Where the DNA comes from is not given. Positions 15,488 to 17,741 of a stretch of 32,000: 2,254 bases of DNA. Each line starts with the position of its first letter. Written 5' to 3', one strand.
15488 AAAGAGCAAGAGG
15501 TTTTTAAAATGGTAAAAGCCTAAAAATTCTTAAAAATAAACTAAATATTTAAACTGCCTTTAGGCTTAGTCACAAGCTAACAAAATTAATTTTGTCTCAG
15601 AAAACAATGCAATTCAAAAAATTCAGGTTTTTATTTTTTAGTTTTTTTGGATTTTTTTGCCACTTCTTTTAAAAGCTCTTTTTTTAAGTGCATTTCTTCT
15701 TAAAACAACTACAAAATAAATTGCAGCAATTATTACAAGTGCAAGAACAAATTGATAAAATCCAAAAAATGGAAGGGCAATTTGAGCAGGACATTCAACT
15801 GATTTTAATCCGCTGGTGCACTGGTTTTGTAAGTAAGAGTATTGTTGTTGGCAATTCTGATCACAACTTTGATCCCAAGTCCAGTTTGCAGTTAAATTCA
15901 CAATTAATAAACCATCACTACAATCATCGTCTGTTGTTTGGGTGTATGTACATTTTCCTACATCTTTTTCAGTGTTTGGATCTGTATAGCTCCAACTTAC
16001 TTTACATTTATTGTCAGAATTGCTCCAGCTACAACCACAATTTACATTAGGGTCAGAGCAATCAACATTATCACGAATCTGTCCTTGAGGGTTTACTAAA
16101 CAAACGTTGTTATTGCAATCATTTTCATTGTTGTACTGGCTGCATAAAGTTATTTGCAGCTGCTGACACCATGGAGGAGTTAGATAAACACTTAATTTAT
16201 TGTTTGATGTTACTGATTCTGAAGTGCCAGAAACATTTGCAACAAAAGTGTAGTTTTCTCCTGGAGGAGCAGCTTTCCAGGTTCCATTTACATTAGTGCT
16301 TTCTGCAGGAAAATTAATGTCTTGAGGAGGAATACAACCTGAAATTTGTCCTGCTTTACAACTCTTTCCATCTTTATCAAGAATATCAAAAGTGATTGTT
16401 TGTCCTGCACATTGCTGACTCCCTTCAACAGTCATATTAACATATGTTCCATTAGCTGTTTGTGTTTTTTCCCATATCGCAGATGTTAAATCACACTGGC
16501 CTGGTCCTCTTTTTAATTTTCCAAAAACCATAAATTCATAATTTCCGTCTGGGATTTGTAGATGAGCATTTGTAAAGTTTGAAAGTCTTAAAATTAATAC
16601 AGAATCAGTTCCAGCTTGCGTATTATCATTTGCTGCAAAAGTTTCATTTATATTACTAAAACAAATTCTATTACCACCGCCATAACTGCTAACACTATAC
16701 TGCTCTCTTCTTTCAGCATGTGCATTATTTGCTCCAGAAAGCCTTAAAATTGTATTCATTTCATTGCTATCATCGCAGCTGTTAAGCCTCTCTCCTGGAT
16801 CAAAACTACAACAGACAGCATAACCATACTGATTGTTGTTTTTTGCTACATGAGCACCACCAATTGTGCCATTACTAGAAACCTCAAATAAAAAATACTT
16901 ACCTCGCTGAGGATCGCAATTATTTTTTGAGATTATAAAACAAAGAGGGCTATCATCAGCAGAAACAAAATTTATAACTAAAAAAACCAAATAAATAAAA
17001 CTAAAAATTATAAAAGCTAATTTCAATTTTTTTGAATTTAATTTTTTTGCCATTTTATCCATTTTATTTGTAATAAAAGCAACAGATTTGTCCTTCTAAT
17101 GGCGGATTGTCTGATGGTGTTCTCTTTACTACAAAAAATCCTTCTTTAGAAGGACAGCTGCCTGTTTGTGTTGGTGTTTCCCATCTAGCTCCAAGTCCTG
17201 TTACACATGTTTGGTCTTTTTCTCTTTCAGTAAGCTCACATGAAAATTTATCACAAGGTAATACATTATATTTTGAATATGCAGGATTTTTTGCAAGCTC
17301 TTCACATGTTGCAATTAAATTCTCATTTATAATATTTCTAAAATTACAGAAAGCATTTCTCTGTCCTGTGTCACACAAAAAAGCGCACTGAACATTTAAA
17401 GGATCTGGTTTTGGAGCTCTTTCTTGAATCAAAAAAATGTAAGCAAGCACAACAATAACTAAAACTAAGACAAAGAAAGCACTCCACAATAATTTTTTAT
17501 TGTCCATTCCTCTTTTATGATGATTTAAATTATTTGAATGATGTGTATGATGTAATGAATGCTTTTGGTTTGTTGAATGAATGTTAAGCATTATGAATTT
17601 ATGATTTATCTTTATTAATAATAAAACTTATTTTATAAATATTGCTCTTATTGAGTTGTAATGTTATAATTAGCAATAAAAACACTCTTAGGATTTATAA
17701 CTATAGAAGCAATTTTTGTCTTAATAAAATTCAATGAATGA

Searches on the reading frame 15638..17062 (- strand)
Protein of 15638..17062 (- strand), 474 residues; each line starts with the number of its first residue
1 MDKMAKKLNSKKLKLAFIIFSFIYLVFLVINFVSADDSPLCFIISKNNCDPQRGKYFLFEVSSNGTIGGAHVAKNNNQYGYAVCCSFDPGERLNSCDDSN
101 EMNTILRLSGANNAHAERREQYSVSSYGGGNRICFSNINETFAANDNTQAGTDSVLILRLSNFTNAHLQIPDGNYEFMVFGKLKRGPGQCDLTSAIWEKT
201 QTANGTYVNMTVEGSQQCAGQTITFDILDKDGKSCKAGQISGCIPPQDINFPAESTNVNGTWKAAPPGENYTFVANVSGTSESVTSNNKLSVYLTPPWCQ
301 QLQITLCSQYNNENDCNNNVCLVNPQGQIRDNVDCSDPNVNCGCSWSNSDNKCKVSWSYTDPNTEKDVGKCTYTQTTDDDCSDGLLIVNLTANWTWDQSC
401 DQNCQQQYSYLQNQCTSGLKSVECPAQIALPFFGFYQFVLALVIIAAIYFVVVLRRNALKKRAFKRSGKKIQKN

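Call 6: search_protein_families(library=pfam, proteins=[window:15638-17062:-], max_evalue=1)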
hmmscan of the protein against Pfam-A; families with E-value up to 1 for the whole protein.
window:15638-17062:- (474 aa): 1 family
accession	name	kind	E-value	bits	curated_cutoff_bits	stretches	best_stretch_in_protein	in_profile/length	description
PF06024.17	Orf78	-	0.089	13.5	29.4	1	405-459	38-92/101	Orf78 (ac78)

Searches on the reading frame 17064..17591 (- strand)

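Call 6: search_protein_families(library=pfam, proteins=[window:17064-17591:-], max_evalue=1)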
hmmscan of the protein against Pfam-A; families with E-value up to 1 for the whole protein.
window:17064-17591:- (175 aa): 3 families
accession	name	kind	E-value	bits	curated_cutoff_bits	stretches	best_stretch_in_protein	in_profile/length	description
PF09889.16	DUF2116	-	0.038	14.4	26.8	1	24-52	31-59/59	Probable treble clef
PF06024.17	Orf78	-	0.082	13.6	29.4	1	9-58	38-90/101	Orf78 (ac78)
PF15206.11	FAM209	-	0.12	12.5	27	1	11-49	18-56/149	FAM209 family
